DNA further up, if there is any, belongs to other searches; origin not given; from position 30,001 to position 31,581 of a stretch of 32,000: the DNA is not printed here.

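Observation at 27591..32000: Mobile-element-borne three-gene operon: unknown protein, variant Mre11/SbcD, and Rad50/SbcC with a C-x8-C apex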

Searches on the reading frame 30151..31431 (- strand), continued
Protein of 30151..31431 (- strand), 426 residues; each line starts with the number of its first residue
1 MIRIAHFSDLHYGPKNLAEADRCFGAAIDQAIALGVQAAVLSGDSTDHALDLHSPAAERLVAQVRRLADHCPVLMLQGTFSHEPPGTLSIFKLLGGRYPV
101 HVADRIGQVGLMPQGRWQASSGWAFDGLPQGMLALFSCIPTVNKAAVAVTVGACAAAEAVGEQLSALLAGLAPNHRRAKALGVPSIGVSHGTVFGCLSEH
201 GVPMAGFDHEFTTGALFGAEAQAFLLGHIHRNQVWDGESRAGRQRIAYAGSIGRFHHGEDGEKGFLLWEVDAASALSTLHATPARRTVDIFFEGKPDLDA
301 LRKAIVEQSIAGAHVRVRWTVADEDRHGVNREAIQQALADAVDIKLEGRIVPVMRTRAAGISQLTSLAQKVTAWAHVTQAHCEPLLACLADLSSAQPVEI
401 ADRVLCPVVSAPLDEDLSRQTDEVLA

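Call 32: get_annotated_region(hit=H2, flank=16000)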
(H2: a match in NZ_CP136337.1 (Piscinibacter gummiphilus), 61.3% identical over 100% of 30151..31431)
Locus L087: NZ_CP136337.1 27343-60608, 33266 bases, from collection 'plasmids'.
description: Piscinibacter gummiphilus strain SBD 7-3 plasmid unnamed1, complete sequence
organism: Piscinibacter gummiphilus (NCBI taxid 946333)
taxonomy: Bacteria; Pseudomonadota; Betaproteobacteria; Burkholderiales; Sphaerotilaceae; Piscinibacter; Piscinibacter gummiphilus
host: -; source: single cell,soil; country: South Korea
typing (MOB-suite, as given by PLSDB): non-mobilizable
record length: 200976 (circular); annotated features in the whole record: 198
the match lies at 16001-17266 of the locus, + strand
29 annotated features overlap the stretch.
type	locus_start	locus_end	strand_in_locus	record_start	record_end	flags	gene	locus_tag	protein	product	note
CDS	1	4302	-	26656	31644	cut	-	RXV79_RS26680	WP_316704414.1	helicase-related protein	-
CDS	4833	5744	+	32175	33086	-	-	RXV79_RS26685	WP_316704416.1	site-specific integrase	-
CDS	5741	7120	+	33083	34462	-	-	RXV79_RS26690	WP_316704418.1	DUF1173 family protein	-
CDS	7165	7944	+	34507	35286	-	-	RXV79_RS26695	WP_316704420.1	hypothetical protein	-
CDS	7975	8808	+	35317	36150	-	-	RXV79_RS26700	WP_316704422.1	alpha/beta hydrolase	-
CDS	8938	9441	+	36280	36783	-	-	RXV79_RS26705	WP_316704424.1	hypothetical protein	-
CDS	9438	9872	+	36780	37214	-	-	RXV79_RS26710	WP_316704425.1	hypothetical protein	-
CDS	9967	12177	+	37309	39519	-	-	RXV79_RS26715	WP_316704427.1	hypothetical protein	-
CDS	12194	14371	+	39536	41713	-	dinG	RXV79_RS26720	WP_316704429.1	ATP-dependent DNA helicase DinG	GO:0006139 - nucleobase-containing compound metabolic process [Evidence IEA]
CDS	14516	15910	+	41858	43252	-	-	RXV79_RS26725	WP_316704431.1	hypothetical protein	-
CDS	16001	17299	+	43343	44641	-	-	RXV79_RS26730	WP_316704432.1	metallophosphatase family protein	-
CDS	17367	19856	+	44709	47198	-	-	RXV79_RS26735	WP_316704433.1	DNA repair protein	-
CDS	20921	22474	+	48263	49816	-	istA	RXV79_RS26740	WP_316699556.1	IS21 family transposase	-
CDS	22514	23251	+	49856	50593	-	istB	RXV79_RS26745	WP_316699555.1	IS21-like element helper ATPase IstB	-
CDS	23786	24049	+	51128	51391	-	-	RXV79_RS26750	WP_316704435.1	hypothetical protein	-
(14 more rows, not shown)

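Call 35: search_solved_structures(query=A1, max_evalue=1, show_alignments=1)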
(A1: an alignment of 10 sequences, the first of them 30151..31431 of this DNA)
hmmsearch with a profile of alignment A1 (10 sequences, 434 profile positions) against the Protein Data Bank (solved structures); distinct sequences matched with E-value up to 1: 5.
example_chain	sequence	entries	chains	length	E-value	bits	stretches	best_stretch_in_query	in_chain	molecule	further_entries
4o24_A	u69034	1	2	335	0.065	15.1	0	219-270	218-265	Exonuclease, putative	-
2q8u_A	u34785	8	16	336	0.066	15.1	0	219-270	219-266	Exonuclease, putative | Nuclease SbcCD subunit D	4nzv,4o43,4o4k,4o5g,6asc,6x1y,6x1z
3thn_A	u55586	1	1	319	0.066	15.1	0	219-271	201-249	Exonuclease, putative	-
3qg5_C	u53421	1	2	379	0.083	14.8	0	220-270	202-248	Mre11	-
3tho_B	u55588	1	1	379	0.11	14.3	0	220-271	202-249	Exonuclease, putative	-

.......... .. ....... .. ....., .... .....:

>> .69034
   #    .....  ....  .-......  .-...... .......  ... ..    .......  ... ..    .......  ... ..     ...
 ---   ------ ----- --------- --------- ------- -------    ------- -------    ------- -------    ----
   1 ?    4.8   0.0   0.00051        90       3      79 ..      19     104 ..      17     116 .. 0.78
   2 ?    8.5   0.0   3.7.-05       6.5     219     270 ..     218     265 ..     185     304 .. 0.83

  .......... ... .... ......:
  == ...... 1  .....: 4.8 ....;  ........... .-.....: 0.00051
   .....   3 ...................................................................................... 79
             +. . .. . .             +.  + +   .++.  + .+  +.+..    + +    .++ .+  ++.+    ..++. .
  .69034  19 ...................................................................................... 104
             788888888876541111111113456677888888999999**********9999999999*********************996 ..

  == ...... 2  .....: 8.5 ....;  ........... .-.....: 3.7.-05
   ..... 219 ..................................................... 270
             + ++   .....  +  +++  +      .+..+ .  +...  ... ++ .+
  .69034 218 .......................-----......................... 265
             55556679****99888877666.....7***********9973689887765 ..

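Call 48: predict_structure(alignment_id=A3)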
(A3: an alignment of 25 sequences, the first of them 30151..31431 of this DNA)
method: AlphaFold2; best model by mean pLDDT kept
length: 426 residues; sequences in the alignment: 25
mean_pLDDT: 62.7   pTM: 0.65
mean pLDDT of the five models: 62.7, 57.5, 53.8, 49.5, 47.1
residues with pLDDT >= 90: 7; 70-90: 156; 50-70: 141; < 50: 122
segments of 3 or more residues with pLDDT < 50: 12-15, 45-53, 79-88, 96-105, 141-158, 191-216, 255-260, 352-358, 400-402, 404-426
pLDDT, mean of each block of 10 residues (from residue 1): 80 51 78 87 48 55 77 65 44 48 55 77 72 78 43 47 60 81 79 39 35 47 67 62 63 48 78 83 69 83 85 75 68 87 67 47 61 60 60 54 43 39 37
secondary structure, 60 per line:
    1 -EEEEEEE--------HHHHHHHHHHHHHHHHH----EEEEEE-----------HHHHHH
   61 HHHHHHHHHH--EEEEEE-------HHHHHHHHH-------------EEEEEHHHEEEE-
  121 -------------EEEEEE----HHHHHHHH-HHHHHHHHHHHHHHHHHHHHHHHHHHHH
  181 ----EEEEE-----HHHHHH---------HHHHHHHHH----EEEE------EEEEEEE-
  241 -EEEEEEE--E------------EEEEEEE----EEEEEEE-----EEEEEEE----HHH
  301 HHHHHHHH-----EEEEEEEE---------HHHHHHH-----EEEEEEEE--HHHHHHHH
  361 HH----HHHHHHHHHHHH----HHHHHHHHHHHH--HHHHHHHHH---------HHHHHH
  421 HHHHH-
elements in order: E2-8 H17-33 E38-43 H55-70 E73-78 H86-94 E108-112 E116-119 E134-139 H144-151 H153-180 E185-189 H195-200 H210-218 E223-226 E233-239 E242-248 E264-270 E275-281 E287-293 H298-308 E314-321 H331-337 E343-350 H353-362 H367-378 H383-394 H397-405 H415-425

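Call 51: fold_search(model_id=the predicted structure, library=pdb)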
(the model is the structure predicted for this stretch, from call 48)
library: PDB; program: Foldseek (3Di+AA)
matches with E <= 10: 1286; with E <= 0.001: 52
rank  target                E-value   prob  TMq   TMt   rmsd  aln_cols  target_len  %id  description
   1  3tho_B                8.4e-09  1.00  0.50  0.57  12.1       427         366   15  Crystal structure of Mre11:Rad50 in its ATP/ADP bound state (released 2011-10-12)
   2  6x1z_B                1.1e-08  1.00  0.53  0.66   6.0       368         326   17  Mre11 dimer in complex with small molecule modulator PFMJ (released 2020-06-10)
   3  6s6v_B                1.2e-08  1.00  0.50  0.54  15.4       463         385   18  Resting state of the E. coli Mre11-Rad50 (SbcCD) head complex bound to ATPgS (released 2019-09-04)
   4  6x1y_A                2.1e-08  1.00  0.52  0.65   6.0       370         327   18  Mre11 dimer in complex with small molecule modulator PFMI (released 2020-06-10)
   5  4lty_A                4.1e-08  1.00  0.48  0.57   7.3       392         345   17  Crystal Structure of E.coli SbcD at 1.8 A Resolution (released 2014-02-26)
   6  7zr1_B                5.9e-08  1.00  0.41  0.35  26.5       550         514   12  Chaetomium thermophilum Mre11-Rad50-Nbs1 complex bound to ATPyS (composite structure) (released 2023-01-11)
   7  4o43_A                7.0e-08  1.00  0.51  0.63   5.4       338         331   17  DNA Double-Strand Break Repair Pathway Choice Is Directed by Distinct MRE11 Nuclease Activities (released 2014-01-08)
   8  4lu9_D                8.2e-08  1.00  0.43  0.51   7.8       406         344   17  Crystal structure of E.coli SbcD at 2.5 angstrom resolution (released 2014-08-27)
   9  7yzp_A                1.1e-07  1.00  0.45  0.49  15.9       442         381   16  Hairpin-bound state of the E. coli Mre11-Rad50 (SbcCD) head complex bound to ADP and a DNA hairpin (released 2022-08-17)
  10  7yzo_A                1.1e-07  1.00  0.48  0.53  16.1       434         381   15  Endonuclease state of the E. coli Mre11-Rad50 (SbcCD) head complex bound to ADP and dsDNA (released 2022-08-17)
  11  6s6v_A                1.8e-07  1.00  0.45  0.49  15.8       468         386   16  Resting state of the E. coli Mre11-Rad50 (SbcCD) head complex bound to ATPgS (released 2019-09-04)
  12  7zr1_A                2.0e-07  1.00  0.45  0.38  26.5       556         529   12  Chaetomium thermophilum Mre11-Rad50-Nbs1 complex bound to ATPyS (composite structure) (released 2023-01-11)
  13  7yzo_B                4.0e-07  1.00  0.46  0.51  10.5       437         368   14  Endonuclease state of the E. coli Mre11-Rad50 (SbcCD) head complex bound to ADP and dsDNA (released 2022-08-17)
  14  4lu9_A                5.0e-07  1.00  0.47  0.56   7.3       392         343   16  Crystal structure of E.coli SbcD at 2.5 angstrom resolution (released 2014-08-27)
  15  3thn                  5.5e-07  1.00  0.48  0.62   6.4       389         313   15  Crystal structure of Mre11 core with manganese (released 2011-10-12)
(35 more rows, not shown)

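Call 59: search_protein_families(library=padloc, proteins=[L012:7200-8102:-, L011:12267-13775:-, L051:11363-13024:-, L051:13021-14958:-, L078:11332-12807:-, L082:16516-17199:+, L073:7603-8520:-, L084:11322-11840:+, L084:11810-12613:+, L085:13041-13808:-], max_evalue=0.001)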
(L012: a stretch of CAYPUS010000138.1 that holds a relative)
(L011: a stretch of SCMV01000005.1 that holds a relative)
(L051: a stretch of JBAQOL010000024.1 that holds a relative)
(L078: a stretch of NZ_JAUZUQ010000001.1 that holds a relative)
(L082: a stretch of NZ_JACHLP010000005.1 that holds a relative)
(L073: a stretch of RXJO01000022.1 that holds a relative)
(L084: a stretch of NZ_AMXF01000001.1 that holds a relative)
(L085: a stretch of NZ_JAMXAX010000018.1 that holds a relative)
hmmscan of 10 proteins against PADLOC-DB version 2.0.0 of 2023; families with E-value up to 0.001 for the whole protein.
L012:7200-8102:- (300 aa): 1 family
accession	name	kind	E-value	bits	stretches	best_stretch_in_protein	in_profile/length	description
PDLC02345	AbiH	-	4e-23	80.5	2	106-256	146-299/343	AbiH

L011:12267-13775:- (502 aa): 1 family
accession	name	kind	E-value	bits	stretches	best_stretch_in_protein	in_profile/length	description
PDLC04132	HNH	-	2.7e-09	34.6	1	384-485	133-234/286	-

L051:11363-13024:- (553 aa): 50 families (the best 25 are shown)
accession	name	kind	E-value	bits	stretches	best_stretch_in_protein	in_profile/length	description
PDLC00144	GajB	-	1.3e-241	801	1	1-551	1-549/559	UrvD helicase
PDLC00103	GajB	-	4.4e-209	694.4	2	131-551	182-603/612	UrvD helicase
PDLC00134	GajB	-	4.8e-113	376.5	2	133-366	185-419/431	UrvD helicase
PDLC00116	GajB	-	2.5e-99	331.5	1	6-527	4-524/557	UrvD helicase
PDLC03802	RTasHel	-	2.9e-85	285.5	3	128-302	159-321/675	DRT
PDLC00117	GajB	-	8.1e-57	191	2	133-548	191-598/604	UrvD helicase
PDLC00132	GajB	-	4.8e-45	152.3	3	132-292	186-341/625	UrvD helicase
PDLC00114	GajB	-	5.6e-44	148.7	3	132-288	187-347/635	UrvD helicase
PDLC00107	GajB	-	5.8e-38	128.9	3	132-326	187-375/587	UrvD helicase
PDLC00123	GajB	-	3.2e-37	126.4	3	136-304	152-314/540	UrvD helicase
PDLC00121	GajB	-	1.5e-36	124.1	3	123-300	166-338/565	UrvD helicase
PDLC00122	GajB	-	3.2e-33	113.4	2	140-245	142-248/502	UrvD helicase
PDLC00127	GajB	-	6.1e-33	112.2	2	131-531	172-576/594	UrvD helicase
PDLC00130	GajB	-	1.7e-30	103.8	2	132-523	177-570/589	UrvD helicase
PDLC00104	GajB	-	1.5e-29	101.1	3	134-233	139-237/574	UrvD helicase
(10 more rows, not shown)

L051:13021-14958:- (645 aa): 113 families (the best 25 are shown)
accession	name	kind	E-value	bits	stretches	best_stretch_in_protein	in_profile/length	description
PDLC00097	GajA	-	4.5e-278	922.2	1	1-645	1-640/640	AAA ATPase domain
PDLC00090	GajA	-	1.8e-248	824.6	1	1-642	1-656/659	AAA ATPase domain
PDLC00061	GajA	-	4.3e-140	466.3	1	1-641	1-647/652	AAA ATPase domain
PDLC00074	GajA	-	2.5e-122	407.1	2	208-569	4-374/480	AAA ATPase domain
PDLC00089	GajA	-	1e-119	397.6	1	344-644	2-310/311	AAA ATPase domain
PDLC00070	GajA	-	1.2e-37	127.8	1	1-504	1-476/596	AAA ATPase domain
PDLC00067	GajA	-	2.7e-30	103.4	1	2-473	4-460/604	AAA ATPase domain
PDLC00096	GajA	-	1.8e-29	101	1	1-473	1-455/630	AAA ATPase domain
PDLC00091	GajA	-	6.9e-28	95.8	1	1-462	1-449/627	AAA ATPase domain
PDLC02358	Old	-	6.1e-25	86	2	243-475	226-450/578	Old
PDLC00077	GajA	-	3.2e-24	83.5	2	160-476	191-501/616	AAA ATPase domain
PDLC00094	GajA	-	9.3e-24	81.8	1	1-524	1-503/569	AAA ATPase domain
PDLC00099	GajA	-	5.8e-23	79.7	1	1-565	1-538/626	AAA ATPase domain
PDLC00065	GajA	-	1.1e-22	78.6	2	317-478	335-510/670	AAA ATPase domain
PDLC00093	GajA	-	4e-22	76.7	1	313-528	379-586/736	AAA ATPase domain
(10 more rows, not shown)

L078:11332-12807:- (491 aa): 15 families
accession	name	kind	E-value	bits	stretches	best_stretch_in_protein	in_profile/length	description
PDLC02302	AbiEii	-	7e-118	391.6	1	171-489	1-312/313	AbiEii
PDLC02297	AbiEii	-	5.5e-61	204.6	1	193-487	16-306/307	AbiEii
PDLC02289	AbiEii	-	3.1e-32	110.3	1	176-403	9-219/309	AbiEii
PDLC02292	AbiEii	-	1e-30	105.5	1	179-482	8-280/283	AbiEii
PDLC02322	AbiEii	-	7.5e-15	53.2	1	183-479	13-315/324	AbiEii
PDLC02315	AbiEii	-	8.8e-14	49.4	1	184-253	21-91/352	AbiEii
PDLC02304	AbiEii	-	1.5e-08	32.9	1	187-403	9-192/260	AbiEii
PDLC02316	AbiEii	-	1.7e-08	32.2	1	192-265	21-90/314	AbiEii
PDLC02305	AbiEii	-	1.4e-07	29.1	1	184-373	7-180/306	AbiEii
PDLC02323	AbiEii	-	3e-05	21.7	1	216-265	34-82/248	AbiEii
PDLC02303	AbiEii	-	8.5e-05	20.1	1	195-249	16-68/249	AbiEii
PDLC02317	AbiEii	-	0.00016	18.7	1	186-365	8-184/396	AbiEii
PDLC02294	AbiEii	-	0.00022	19.2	1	199-270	22-94/260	AbiEii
PDLC02307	AbiEii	-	0.00048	18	0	218-246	22-46/219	AbiEii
PDLC02318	AbiEii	-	0.00099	16.6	0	218-392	38-196/280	AbiEii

L082:16516-17199:+ (227 aa): 4 families
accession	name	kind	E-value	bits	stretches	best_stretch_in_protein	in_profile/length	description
PDLC02229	AbiEi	-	2.4e-24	84.4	1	1-128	1-129/131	AbiEi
PDLC02226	AbiEi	-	6.7e-11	40.4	1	1-134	1-131/202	AbiEi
PDLC02258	AbiEi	-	3.6e-09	35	1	4-84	68-148/196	AbiEi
PDLC02233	AbiEi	-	2.3e-06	25.3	1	3-130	4-131/214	AbiEi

L073:7603-8520:- (305 aa): 3 families
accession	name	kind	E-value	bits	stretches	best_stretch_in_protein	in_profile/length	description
PDLC04132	HNH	-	8.8e-22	75.5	1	153-241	135-220/286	-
PDLC03546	HNH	-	2e-15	54.6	1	153-240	140-225/282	Type II restriction enzyme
PDLC03529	REase_II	-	1.9e-10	38.5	1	189-243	285-338/389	Type II restriction enzyme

L084:11322-11840:+ (172 aa): 1 family
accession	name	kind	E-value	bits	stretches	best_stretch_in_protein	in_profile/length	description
PDLC01853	CARF3--CARF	-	2.6e-05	22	1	58-116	140-198/209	-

L084:11810-12613:+ (267 aa): 1 family
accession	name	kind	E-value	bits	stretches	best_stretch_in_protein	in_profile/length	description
PDLC02973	WGR_XIII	-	0.0005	16.6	1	102-242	762-889/973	-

L085:13041-13808:- (255 aa): 0 families

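Call 60: search_protein_families(library=pfam, proteins=[L012:7200-8102:-, L011:12267-13775:-, L051:11363-13024:-, L051:13021-14958:-, L078:11332-12807:-, L082:16516-17199:+, L073:7603-8520:-, L084:11322-11840:+, L084:11810-12613:+, L085:13041-13808:-], max_evalue=0.001)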
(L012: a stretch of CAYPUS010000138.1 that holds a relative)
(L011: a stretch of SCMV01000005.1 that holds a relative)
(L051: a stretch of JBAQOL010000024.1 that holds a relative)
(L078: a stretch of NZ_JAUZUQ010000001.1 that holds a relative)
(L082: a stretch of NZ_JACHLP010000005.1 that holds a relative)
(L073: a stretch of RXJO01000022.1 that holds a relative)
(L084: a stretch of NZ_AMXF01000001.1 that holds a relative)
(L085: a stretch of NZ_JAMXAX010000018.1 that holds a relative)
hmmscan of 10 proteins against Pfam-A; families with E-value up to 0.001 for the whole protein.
L012:7200-8102:- (300 aa): 1 family
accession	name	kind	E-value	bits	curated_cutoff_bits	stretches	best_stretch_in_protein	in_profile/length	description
PF14253.11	AbiH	-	5e-70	237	30.9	1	6-267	1-258/260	Bacteriophage abortive infection AbiH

L011:12267-13775:- (502 aa): 1 family
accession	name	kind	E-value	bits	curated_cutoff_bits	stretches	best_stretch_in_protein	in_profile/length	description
PF13391.12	HNH_2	-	3.9e-09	36.7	21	1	421-470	1-65/66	HNH endonuclease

L051:11363-13024:- (553 aa): 5 families
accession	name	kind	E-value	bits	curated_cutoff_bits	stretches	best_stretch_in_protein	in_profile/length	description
PF00580.27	UvrD-helicase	-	1.6e-32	113.7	23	2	133-220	185-271/271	UvrD/REP helicase N-terminal domain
PF13361.12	UvrD_C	-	1.3e-24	87.7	25.6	2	438-523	259-349/350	UvrD-like helicase C-terminal domain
PF13245.12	AAA_19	-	2.4e-15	57.4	25.1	1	27-201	11-130/134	AAA domain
PF13538.12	UvrD_C_2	-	1.3e-10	41.4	27.4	1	469-520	2-52/52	UvrD-like helicase C-terminal domain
PF01443.25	Viral_helicase1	-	3.7e-05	24.1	21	0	448-519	160-226/228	Viral superfamily 1 RNA helicase core domain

L051:13021-14958:- (645 aa): 6 families
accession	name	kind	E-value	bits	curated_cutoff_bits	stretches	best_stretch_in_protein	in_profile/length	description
PF13304.12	AAA_21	-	8.2e-18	65.9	27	2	175-361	159-303/304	AAA domain, putative AbiEii toxin, Type IV TA system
PF13175.12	AAA_15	-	4.4e-17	63.2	32.1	1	1-360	1-373/374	AAA ATPase domain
PF20469.4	OLD-like_TOPRIM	-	5.1e-15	56.2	23.2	1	410-473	2-67/67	Overcoming lysogenization defect protein-like, TOPRIM domain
PF02463.25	SMC_N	-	1.5e-12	47.8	40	1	3-364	2-205/220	RecF/RecN/SMC N terminal domain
PF11398.14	DUF2813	-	5.5e-10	39.6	21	1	20-165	18-154/372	Protein of unknown function (DUF2813)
PF13476.12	AAA_23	-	1.5e-06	29.4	27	1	5-63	1-59/201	AAA domain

L078:11332-12807:- (491 aa): 1 family
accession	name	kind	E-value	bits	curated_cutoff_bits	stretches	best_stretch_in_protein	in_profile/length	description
PF08843.17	AbiEii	-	1.6e-34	120.4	22.5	1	208-476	2-236/238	Nucleotidyl transferase AbiEii toxin, Type IV TA system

L082:16516-17199:+ (227 aa): 1 family
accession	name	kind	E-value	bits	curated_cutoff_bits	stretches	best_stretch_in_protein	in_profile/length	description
PF19570.5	DUF6088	-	0.00011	22.4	25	1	13-81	9-75/172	Family of unknown function (DUF6088)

L073:7603-8520:- (305 aa): 1 family
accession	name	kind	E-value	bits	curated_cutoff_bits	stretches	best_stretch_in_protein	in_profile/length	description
PF13391.12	HNH_2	-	3e-13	49.8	21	1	189-241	1-66/66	HNH endonuclease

L084:11322-11840:+ (172 aa): 6 families
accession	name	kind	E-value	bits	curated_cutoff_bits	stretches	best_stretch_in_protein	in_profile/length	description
PF12802.13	MarR_2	-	1.3e-09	38.5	27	1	61-113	10-61/61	MarR family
PF01047.28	MarR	-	3.5e-09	36.9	24.6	1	55-113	1-58/59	MarR family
PF13545.12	HTH_Crp_2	-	3.6e-05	24.1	27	1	76-115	26-68/70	Crp-like helix-turn-helix domain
PF09339.16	HTH_IclR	-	6.2e-05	23.1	22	1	65-104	11-50/52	IclR helix-turn-helix domain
PF25213.1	HVO_A0261_N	-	0.00011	22.4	35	1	67-126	19-71/86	HVO_A0261 N-terminal domain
PF22381.2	Staph_reg_Sar_Rot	-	0.00032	21.2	27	1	60-124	18-80/85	Transcriptional regulator SarA/Rot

L084:11810-12613:+ (267 aa): 2 families
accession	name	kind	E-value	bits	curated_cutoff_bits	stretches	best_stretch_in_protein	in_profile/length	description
PF13646.12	HEAT_2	-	4.9e-05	24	27.7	1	99-185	6-87/88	HEAT repeats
PF08713.17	DNA_alkylation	-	0.00054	20.1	21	1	149-241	109-192/213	DNA alkylation repair enzyme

L085:13041-13808:- (255 aa): 0 families
